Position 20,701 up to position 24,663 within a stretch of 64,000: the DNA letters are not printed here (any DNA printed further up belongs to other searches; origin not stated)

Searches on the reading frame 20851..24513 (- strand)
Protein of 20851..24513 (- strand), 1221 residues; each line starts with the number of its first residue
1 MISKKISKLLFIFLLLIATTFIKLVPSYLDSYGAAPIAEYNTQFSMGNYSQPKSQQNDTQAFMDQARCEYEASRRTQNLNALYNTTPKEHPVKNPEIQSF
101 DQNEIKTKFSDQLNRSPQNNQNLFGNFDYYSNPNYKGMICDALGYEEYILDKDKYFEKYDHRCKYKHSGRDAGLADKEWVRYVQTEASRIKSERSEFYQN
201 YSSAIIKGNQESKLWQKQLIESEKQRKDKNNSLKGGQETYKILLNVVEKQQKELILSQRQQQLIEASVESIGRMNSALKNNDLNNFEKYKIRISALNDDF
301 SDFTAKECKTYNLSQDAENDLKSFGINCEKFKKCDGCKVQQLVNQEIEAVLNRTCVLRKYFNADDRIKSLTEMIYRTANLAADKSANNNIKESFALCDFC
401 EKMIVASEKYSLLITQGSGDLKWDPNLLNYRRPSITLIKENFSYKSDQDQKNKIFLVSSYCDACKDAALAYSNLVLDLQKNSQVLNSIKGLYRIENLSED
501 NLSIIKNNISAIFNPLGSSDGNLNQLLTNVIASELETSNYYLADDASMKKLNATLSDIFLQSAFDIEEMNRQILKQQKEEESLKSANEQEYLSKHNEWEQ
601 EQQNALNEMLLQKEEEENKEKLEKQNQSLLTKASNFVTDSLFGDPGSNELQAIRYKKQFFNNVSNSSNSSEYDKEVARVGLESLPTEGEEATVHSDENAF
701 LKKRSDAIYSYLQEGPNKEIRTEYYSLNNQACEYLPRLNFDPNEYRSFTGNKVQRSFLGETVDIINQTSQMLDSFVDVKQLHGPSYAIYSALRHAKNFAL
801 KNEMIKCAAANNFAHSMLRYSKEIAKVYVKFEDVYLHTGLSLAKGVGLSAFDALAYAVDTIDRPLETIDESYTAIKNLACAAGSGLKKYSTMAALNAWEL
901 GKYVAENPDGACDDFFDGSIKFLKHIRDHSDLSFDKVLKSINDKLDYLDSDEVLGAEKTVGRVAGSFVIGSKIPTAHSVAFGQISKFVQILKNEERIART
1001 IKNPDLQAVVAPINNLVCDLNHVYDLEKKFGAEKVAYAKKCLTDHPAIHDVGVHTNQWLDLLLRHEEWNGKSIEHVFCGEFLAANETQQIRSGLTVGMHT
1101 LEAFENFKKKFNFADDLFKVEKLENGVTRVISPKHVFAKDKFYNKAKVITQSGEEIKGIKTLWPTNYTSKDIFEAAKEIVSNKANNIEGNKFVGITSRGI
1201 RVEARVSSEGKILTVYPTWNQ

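Call 57: search_protein_families(library=pfam, proteins=[window:20851-24513:-], max_evalue=0.0001)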
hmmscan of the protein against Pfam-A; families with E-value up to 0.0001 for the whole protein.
window:20851-24513:- (1221 aa): 1 family
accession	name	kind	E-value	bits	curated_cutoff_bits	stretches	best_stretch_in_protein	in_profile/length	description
PF14436.11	EndoU_bacteria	-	5.7e-10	40.1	25.3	1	1071-1218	3-128/129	Bacterial EndoU nuclease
